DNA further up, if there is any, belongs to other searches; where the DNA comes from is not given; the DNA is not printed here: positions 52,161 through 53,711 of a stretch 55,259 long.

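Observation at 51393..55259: Operon of immunity-protein-like genes ending in a tandem Imm11/DUF1629 array, with no toxin gene in view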

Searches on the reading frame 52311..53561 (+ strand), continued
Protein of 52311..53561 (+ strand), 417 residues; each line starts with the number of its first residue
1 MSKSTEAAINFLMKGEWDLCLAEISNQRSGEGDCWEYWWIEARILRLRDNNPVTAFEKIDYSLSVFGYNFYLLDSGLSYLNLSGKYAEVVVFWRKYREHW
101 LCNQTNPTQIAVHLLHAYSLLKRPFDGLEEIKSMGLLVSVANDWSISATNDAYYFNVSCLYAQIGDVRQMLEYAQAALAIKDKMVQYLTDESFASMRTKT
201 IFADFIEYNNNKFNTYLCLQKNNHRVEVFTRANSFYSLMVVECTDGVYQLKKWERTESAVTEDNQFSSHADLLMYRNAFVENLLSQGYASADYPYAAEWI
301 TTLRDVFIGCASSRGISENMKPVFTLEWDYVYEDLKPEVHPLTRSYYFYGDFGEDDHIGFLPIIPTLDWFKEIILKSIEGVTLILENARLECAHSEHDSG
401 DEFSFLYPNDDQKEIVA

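Call 48: predict_structure(alignment_id=A2)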
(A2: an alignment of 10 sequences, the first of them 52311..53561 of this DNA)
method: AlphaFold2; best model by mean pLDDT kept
length: 417 residues; sequences in the alignment: 10
mean_pLDDT: 81.4   pTM: 0.76
mean pLDDT of the five models: 81.4, 80.6, 79.0, 77.4, 76.8
residues with pLDDT >= 90: 136; 70-90: 199; 50-70: 61; < 50: 21
segments of 3 or more residues with pLDDT < 50: 141-148, 258-262, 411-417
pLDDT, mean of each block of 10 residues (from residue 1): 88 91 90 91 92 96 93 94 95 92 74 91 93 72 47 83 88 81 64 71 82 87 91 74 88 61 66 89 95 91 83 62 81 78 84 70 88 84 63 83 77 37
secondary structure, 60 per line:
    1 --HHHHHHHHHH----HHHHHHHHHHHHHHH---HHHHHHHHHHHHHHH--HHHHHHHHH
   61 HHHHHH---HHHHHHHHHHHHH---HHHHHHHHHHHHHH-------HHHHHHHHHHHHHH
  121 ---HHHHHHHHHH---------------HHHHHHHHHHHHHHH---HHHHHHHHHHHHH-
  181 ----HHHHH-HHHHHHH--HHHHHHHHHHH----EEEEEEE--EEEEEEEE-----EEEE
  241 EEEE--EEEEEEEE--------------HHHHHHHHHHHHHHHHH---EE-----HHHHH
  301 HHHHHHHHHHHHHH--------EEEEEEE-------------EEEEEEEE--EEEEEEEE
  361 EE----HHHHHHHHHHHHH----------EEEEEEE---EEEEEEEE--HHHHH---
elements in order: H3-12 H17-31 H35-49 H52-66 H70-82 H86-99 H107-120 H124-133 H149-163 H167-179 H185-189 H191-197 H200-210 E215-221 E224-231 E237-244 E247-254 H269-285 H296-314 E323-329 E343-350 E353-362 H367-379 E390-396 E400-407 H410-414

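Call 50: search_protein_families(library=pfam, proteins=[L011:223-1899:+, L011:2699-3481:+, L011:3543-4253:+, L011:4370-4927:+, L011:5068-5649:-, L011:5752-6183:+, L011:6225-6887:+, L011:7071-7583:+, L011:7638-7946:+, L011:8639-11008:+], max_evalue=0.01)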
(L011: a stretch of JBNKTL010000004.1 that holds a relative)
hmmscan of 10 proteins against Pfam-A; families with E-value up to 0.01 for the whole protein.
L011:223-1899:+ (559 aa): 0 families

L011:2699-3481:+ (261 aa): 0 families

L011:3543-4253:+ (237 aa): 0 families

L011:4370-4927:+ (186 aa): 1 family
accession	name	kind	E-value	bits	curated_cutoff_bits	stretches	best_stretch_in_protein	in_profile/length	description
PF07791.16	Imm11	-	1.2e-17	64.3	22.1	1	43-176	47-191/194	Immunity protein family (Imm11)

L011:5068-5649:- (193 aa): 1 family
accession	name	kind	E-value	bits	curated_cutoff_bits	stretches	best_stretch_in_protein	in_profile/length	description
PF00440.29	TetR_N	-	9.6e-11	41.7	24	1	11-56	1-46/47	Bacterial regulatory proteins, tetR family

L011:5752-6183:+ (144 aa): 1 family
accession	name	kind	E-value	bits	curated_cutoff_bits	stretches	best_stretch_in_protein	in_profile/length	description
PF14248.12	DUF4345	-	1.6e-20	73.7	26.5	1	11-126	3-118/119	Domain of unknown function (DUF4345)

L011:6225-6887:+ (221 aa): 4 families
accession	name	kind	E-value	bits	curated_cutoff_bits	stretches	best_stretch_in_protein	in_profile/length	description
PF12724.12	Flavodoxin_5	-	1.6e-20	74.4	27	1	55-193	1-134/145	Flavodoxin domain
PF12641.12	Flavodoxin_3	-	3.3e-06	27.5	27.5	1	55-163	1-102/160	Flavodoxin domain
PF00258.30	Flavodoxin_1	-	1.7e-05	25.5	25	1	56-123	1-73/143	Flavodoxin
PF03652.20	RuvX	-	0.0069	17.2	29.2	0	75-128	30-83/134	Holliday junction resolvase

L011:7071-7583:+ (171 aa): 1 family
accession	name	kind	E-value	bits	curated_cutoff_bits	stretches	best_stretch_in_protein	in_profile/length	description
PF01814.28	Hemerythrin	-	1.5e-13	51.8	25.3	1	38-168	4-127/127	Hemerythrin HHE cation binding domain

L011:7638-7946:+ (103 aa): 0 families

L011:8639-11008:+ (790 aa): 9 families
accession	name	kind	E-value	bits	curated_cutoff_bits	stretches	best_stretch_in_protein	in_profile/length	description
PF12796.13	Ank_2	-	4.4e-17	62.9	27.3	2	334-397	27-86/90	Ankyrin repeats (3 copies)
PF00023.36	Ank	-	1.5e-15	56.9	21.1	1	337-368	1-32/33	Ankyrin repeat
PF13637.12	Ank_4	-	1.5e-14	54.2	22.7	2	342-389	1-48/50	Ankyrin repeats (many copies)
PF13606.12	Ank_3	-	5.7e-12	45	22.3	1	337-365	1-29/30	Ankyrin repeat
PF13857.12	Ank_5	-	1.8e-11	44.6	27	1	336-378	14-56/56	Ankyrin repeats (many copies)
PF12895.13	ANAPC3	-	6e-06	26.9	27.2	1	414-461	2-49/82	Anaphase-promoting complex, cyclosome, subunit 3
PF07719.23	TPR_2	-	0.00018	21.8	27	0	437-456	3-22/34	Tetratricopeptide repeat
PF01535.26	PPR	-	0.0056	17.3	25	0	437-457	2-22/31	PPR repeat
PF13431.12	TPR_17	-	0.0062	17.2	24.4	0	425-455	3-33/34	Tetratricopeptide repeat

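Call 52: fold_search(model_id=the predicted structure, library=pdb)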
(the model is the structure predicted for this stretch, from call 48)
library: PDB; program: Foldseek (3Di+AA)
matches with E <= 10: 1375; with E <= 0.001: 0
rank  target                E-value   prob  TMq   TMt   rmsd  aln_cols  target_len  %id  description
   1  4pjq_A                1.3e-03  1.00  0.34  0.59   4.8       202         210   14  Crystal structure of designed cPPR-polyG protein (released 2014-12-24)
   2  9qhc_B                1.5e-03  1.00  0.36  0.53   6.1       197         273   15  Crystal structure of 8-repeat CTPR protein with eliminated coordination sites (released 2025-10-22)
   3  3asf_B                1.8e-03  1.00  0.30  0.63   5.0       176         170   15  MamA MSR-1 C2 (released 2011-07-20)
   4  8chy                  2.3e-03  1.00  0.37  0.54   4.5       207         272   14  Crystal structure of an 8-repeat consensus TPR superhelix with Zinc. (released 2024-02-21)
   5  5lfl_A                2.4e-03  1.00  0.30  0.66   6.4       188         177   12  MamA RS-1 ArsTM double mutant (released 2017-08-02)
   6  5lfl_B                2.5e-03  1.00  0.33  0.72   4.1       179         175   13  MamA RS-1 ArsTM double mutant (released 2017-08-02)
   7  5lfl_F                2.5e-03  1.00  0.30  0.65   6.4       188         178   12  MamA RS-1 ArsTM double mutant (released 2017-08-02)
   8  5lfl_D                2.9e-03  1.00  0.33  0.71   4.1       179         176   13  MamA RS-1 ArsTM double mutant (released 2017-08-02)
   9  4wn4_A                2.9e-03  1.00  0.33  0.59   4.8       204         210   15  Crystal structure of designed cPPR-polyA protein (released 2014-12-24)
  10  5dse_C                3.0e-03  1.00  0.33  0.21   6.0       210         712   16  Crystal Structure of the TTC7B/Hyccin Complex (released 2015-12-02)
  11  9b8a                  3.0e-03  1.00  0.28  0.22  12.9       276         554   12  Cryo-EM structure of E. coli cellulose synthase subunit C (released 2025-02-19)
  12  4xi0_F                3.5e-03  1.00  0.30  0.65   6.2       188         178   12  MamA 41-end from Desulfovibrio magneticus RS-1 (released 2015-08-19)
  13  6een_C                3.5e-03  1.00  0.30  0.38   7.6       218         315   14  Crystal structure of a designer Pentatrico Peptide RNA binding protein, bound to a complex RNA target and featuring an (released 2019-08-21)
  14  3as4                  3.7e-03  1.00  0.31  0.65   4.7       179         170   14  MamA AMB-1 C2221 (released 2011-07-20)
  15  6een_B                3.7e-03  1.00  0.30  0.38   7.6       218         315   13  Crystal structure of a designer Pentatrico Peptide RNA binding protein, bound to a complex RNA target and featuring an (released 2019-08-21)
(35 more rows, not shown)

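Call 67: find_related_loci(query=A3, collection=metagenome_contigs, flank=10000)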
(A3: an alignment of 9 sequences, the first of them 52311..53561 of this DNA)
Query A3 (417 aa) in metagenome_contigs; peptide patterns used: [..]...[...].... (x = any residue, [..] = any of these).
249 stretches matched a pattern; 1 encode a relative of the query (tblastn E <= 1e-3); 1 distinct loci.
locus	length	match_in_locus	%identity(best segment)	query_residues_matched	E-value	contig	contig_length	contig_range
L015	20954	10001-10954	23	66-403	4e-20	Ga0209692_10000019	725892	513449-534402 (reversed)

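Call 71: search_protein_families(library=pfam, proteins=[L012:7275-8573:-, L012:11553-12311:+, L012:12663-13328:+, L014:6775-8859:+, L014:11038-12147:-, L014:12151-13815:-, L015:6648-8492:+, L015:11087-12259:-, L015:5532-6389:+, L015:12400-13527:+], max_evalue=0.001)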
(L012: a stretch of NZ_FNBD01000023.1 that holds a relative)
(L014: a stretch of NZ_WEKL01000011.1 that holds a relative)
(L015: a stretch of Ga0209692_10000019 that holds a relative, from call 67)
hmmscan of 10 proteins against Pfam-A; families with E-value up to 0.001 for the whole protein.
L012:7275-8573:- (433 aa): 2 families
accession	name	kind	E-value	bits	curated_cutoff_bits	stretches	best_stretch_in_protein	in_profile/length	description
PF03382.20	DUF285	-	2.7e-112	369.6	25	4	252-352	17-118/120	Mycoplasma protein of unknown function, DUF285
PF18911.6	PKD_4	-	0.00095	19.6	27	1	50-105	12-67/85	PKD domain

L012:11553-12311:+ (253 aa): 0 families

L012:12663-13328:+ (222 aa): 0 families

L014:6775-8859:+ (695 aa): 5 families
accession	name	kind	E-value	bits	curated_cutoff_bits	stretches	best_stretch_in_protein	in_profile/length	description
PF13616.12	Rotamase_3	-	8.5e-39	133.1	22.5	1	325-444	2-116/116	PPIC-type PPIASE domain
PF13623.11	SurA_N_2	-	9.6e-29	100.6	28.5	1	8-141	1-144/145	SurA-like N-terminal domain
PF00639.27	Rotamase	-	2.6e-27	96.1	21.7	1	343-442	1-97/97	PPIC-type PPIASE domain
PF13145.12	Rotamase_2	-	1.2e-19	71.7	27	2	573-653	35-112/121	PPIC-type PPIASE domain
PF13624.11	SurA_N_3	-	7.2e-13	49.1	27.2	1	8-156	2-152/162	SurA-like N-terminal domain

L014:11038-12147:- (370 aa): 7 families
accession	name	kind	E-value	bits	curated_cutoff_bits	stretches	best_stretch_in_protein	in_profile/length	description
PF16363.11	GDP_Man_Dehyd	-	5.8e-52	177.6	27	1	36-358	1-329/332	GDP-mannose 4,6 dehydratase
PF01370.27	Epimerase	-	2.5e-49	168.3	20.9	1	35-298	1-240/240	NAD dependent epimerase/dehydratase family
PF01073.25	3Beta_HSD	-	1.4e-11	44.4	22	1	36-209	1-177/280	3-beta hydroxysteroid dehydrogenase/isomerase family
PF04321.23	RmlD_sub_bind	-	2.8e-09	36.9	27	1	33-198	1-141/287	RmlD substrate binding domain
PF02719.21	Polysacc_synt_2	-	1.7e-06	27.9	20.2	1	35-156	1-127/293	Polysaccharide biosynthesis protein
PF00106.31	adh_short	-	3.7e-06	27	26.6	1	35-104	3-71/195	short chain dehydrogenase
PF08659.16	KR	-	6.4e-05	23.4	22.6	1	35-116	3-91/180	KR domain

L014:12151-13815:- (555 aa): 1 family
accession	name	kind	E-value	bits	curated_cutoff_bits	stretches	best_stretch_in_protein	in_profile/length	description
PF00474.23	SSF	-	9.9e-56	189.8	22.8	1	39-448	1-406/406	Sodium:solute symporter family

L015:6648-8492:+ (615 aa): 3 families
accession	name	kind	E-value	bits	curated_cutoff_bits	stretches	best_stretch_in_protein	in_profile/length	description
PF03358.20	FMN_red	-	1.2e-16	61.1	24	1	358-459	2-95/152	NADPH-dependent FMN reductase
PF02525.22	Flavodoxin_2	-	1.7e-13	51.2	27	1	358-461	2-104/198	Flavodoxin-like fold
PF02036.22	SCP2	-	0.00066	20.4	21.3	0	237-324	14-101/101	SCP-2 sterol transfer family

L015:11087-12259:- (391 aa): 1 family
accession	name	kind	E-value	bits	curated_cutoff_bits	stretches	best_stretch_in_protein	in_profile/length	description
PF13535.11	ATP-grasp_4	-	1.5e-60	203.9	27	1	127-283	3-159/160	ATP-grasp domain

L015:5532-6389:+ (286 aa): 1 family
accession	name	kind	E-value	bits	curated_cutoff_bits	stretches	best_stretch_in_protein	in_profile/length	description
PF04397.21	LytTR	-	1.2e-24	86.8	22.6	1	189-283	5-97/98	LytTr DNA-binding domain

L015:12400-13527:+ (376 aa): 10 families
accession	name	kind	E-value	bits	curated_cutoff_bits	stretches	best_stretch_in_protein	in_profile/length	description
PF24681.1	Kelch_KLHDC2_KLHL20_DRC7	-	3.4e-42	144.7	50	2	136-358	5-221/221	KLHDC2/KLHL20/DRC7 Kelch-repeats domain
PF24981.1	Beta-prop_ATRN-LZTR1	-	1.4e-30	107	50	2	85-322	48-289/289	Attractin/LZTR1 beta-propeller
PF01344.31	Kelch_1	-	4e-20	71.4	20.1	2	130-172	2-43/46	Kelch motif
PF13964.12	Kelch_6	-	1.4e-18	66.6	25.3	1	295-335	2-44/50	Kelch motif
PF13415.12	Kelch_3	-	2.1e-17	63.2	22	2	304-346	1-45/48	Galactose oxidase, central domain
PF07646.21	Kelch_2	-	4.6e-12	45.7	21.3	0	295-334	2-44/48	Kelch motif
PF13418.12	Kelch_4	-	2.4e-11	43.8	21.6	1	130-172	2-45/49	Galactose oxidase, central domain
PF13854.13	Kelch_HCF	-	1.1e-10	41.7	113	1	82-220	196-343/345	Host cell factor, Kelch-repeats domain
PF24996.1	NANM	-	1.8e-10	40.7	45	0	229-320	41-132/350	N-acetylneuraminate epimerase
PF25210.1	Kelch_FKB95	-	7.8e-07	29.4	70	0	296-364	34-103/268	FKB95, Kelch-repeats domain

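Call 75: search_protein_families(library=padloc, proteins=[window:52311-53561:+, P0026, P0031, L011:8639-11008:+], max_evalue=0.1)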
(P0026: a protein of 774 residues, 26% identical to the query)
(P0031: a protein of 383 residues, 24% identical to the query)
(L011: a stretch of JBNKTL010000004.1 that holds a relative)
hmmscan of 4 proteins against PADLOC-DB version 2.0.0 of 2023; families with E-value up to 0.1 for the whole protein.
window:52311-53561:+ (417 aa): 0 families

P0026 (774 aa): 1 family
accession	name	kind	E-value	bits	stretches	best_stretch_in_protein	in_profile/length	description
PDLC04783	PDC-M72A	-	1.9e-13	48.4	1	230-371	243-375/392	-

P0031 (383 aa): 1 family
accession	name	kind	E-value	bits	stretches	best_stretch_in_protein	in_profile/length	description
PDLC00357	PtuB1|PtuB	-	0.045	11.6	0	282-325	179-221/240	Unknown function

L011:8639-11008:+ (790 aa): 1 family
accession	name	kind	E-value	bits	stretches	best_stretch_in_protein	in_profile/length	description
PDLC04783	PDC-M72A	-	7.1e-13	46.6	2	334-396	292-354/392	-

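Call 97: list_cluster_members(proteins=[P0026, P0028, P0029, P0032, P0033, P0027, P0045, P0031])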
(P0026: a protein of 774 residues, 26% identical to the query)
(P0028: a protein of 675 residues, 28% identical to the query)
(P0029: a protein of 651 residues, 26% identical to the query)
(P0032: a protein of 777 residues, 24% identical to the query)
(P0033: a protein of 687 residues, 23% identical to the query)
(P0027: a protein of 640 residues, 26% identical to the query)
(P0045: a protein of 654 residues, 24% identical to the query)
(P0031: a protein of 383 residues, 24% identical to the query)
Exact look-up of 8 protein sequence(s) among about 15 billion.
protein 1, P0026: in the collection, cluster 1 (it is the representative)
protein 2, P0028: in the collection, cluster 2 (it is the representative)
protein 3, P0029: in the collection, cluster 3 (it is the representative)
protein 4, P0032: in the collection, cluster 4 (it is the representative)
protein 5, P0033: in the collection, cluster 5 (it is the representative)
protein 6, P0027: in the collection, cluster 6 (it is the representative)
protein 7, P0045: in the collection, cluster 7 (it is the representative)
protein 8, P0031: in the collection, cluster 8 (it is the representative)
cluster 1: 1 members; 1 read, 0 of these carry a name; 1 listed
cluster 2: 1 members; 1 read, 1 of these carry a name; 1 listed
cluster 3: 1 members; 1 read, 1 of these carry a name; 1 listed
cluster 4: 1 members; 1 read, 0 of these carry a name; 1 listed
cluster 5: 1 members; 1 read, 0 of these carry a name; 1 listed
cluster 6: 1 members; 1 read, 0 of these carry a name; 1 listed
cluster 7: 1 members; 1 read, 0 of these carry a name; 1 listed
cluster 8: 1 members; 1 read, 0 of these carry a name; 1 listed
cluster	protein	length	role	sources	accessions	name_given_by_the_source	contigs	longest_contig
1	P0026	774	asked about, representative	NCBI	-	-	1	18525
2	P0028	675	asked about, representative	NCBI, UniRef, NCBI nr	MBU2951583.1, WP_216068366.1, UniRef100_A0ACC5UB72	ankyrin repeat domain-containing protein [Tamlana agarivorans] | Ankyrin repeat domain-containing protein n=1 Tax=Pseudotamlana agarivorans TaxID=481183 ...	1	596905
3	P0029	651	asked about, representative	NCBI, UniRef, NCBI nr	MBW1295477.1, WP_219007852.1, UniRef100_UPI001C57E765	ankyrin repeat domain-containing protein [Aquimarina litoralis] | ankyrin repeat domain-containing protein n=1 Tax=Aquimarina litoralis TaxID=584605 ...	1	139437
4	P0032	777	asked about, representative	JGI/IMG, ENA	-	-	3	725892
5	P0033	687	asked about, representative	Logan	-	-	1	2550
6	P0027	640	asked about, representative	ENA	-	-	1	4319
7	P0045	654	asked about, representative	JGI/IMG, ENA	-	-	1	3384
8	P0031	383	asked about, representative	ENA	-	-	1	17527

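Call 99: search_dna_similar(query=window:52311-53561:+, collection=plasmids, mode=protein, max_evalue=0.001, max_rows=10)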
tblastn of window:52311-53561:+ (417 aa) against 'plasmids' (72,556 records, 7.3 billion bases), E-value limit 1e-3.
No match.
